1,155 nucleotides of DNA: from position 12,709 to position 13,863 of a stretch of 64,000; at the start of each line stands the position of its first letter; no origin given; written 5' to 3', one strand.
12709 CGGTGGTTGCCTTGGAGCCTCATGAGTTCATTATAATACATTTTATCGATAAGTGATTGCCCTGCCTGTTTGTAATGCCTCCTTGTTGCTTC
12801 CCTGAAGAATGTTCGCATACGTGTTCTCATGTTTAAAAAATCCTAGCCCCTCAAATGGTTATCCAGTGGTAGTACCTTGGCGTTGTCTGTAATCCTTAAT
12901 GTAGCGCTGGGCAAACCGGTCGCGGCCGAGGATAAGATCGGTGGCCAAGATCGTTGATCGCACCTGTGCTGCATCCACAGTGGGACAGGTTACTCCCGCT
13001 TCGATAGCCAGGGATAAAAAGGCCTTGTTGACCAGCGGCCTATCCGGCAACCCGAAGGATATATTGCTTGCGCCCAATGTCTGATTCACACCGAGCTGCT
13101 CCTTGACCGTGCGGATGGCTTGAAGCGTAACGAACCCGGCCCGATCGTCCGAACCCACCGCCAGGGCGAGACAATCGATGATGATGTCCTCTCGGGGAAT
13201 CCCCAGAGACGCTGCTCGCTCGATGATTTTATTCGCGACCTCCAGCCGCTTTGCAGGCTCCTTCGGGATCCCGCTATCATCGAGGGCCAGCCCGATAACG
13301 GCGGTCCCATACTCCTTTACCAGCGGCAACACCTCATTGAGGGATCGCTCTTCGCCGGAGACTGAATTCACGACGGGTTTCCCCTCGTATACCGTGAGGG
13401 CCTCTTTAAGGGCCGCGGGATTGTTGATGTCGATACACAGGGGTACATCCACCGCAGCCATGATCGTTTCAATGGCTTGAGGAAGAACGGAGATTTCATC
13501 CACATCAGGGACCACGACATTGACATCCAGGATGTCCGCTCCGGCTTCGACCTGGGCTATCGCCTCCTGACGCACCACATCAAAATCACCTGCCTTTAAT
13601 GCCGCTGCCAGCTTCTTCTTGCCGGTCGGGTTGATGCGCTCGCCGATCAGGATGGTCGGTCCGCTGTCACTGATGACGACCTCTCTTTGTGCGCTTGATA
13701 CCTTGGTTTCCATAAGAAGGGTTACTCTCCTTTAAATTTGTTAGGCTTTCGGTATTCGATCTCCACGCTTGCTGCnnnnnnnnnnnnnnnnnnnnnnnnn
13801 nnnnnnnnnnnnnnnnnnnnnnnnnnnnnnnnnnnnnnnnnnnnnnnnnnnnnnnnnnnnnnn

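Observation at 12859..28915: ~16 kb corrinoid-methyltransferase catabolic island: an MtvABC-like O-demethylase operon, a RamA activase and a second UroD/corrinoid pair flanking an aryl-CoA ligase / TRAP / thiolase module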

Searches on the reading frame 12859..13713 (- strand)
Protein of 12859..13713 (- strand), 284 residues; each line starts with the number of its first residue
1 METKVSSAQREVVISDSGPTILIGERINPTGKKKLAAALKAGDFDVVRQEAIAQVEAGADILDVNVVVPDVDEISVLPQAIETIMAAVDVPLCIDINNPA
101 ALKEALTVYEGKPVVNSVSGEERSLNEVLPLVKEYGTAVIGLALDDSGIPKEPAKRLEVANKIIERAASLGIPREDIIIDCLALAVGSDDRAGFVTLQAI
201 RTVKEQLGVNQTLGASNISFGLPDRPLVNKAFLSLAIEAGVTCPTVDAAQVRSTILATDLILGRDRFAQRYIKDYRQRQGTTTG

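Call 3: search_protein_families(library=pfam, proteins=[window:12859-13713:-])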
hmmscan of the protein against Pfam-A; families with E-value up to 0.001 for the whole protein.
window:12859-13713:- (284 aa): 2 families
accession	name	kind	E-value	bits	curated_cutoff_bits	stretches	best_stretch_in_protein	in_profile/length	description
PF00809.28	Pterin_bind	-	4.6e-28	98.9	25.5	1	24-243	1-240/244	Pterin binding enzyme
PF03599.22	CdhD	-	6.3e-08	32.2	24.8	1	64-201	75-196/387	CO dehydrogenase/acetyl-CoA synthase delta subunit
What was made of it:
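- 12859..13713 (-): MT II: methyl-corrinoid:tetrahydrofolate methyltransferase (pterin-binding, MeTr/MtvA type). Pfam Pterin_bind E 4.6e-28 (call 3).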

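Call 5: search_protein_families(library=ncbifam, proteins=[window:12859-13713:-], max_evalue=0.01)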
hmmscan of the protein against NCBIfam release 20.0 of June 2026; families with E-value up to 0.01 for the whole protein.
window:12859-13713:- (284 aa): 8 families
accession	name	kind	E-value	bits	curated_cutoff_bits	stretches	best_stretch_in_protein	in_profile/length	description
NF005719.0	PRK07535.1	domain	1.3e-83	280.2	259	1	21-279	2-262/268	methyltetrahydrofolate:corrinoid/iron-sulfur protein methyltransferase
TIGR02082.1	metH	equivalog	1.8e-42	145.1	1010.85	1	4-252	327-590/1182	methionine synthase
NF040758.1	CODH_ACS_meth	exception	6.2e-34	117.5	370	1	21-272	5-259/261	carbon monoxide dehydrogenase/acetyl-CoA synthase methytransferase subunit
NF007024.0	PRK09490.1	equivalog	4.3e-28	97.7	1497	1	10-251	350-606/1234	methionine synthase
NF047990.1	Co_MTase_MtgA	equivalog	4e-05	23.3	550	1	19-218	26-228/306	[methyl-Co(III) glycine betaine-specific corrinoid protein]--tetrahydrofolate methyltransferase MtgA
TIGR01496.1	DHPS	equivalog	0.0002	21.1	162.6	1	47-216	25-205/258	dihydropteroate synthase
NF003195.0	PRK04165.1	equivalog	0.00029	19.9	306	1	63-140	129-205/450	acetyl-CoA decarbonylase/synthase complex subunit gamma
NF003375.0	PRK04452.1-1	subfamily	0.0017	17.5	488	1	59-187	197-325/442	acetyl-CoA decarbonylase/synthase complex subunit delta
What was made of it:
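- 12859..13713 (-): NCBIfam PRK07535 280 bits against a 259-bit cut-off; DHPS only 21 bits against 163 (call 5).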
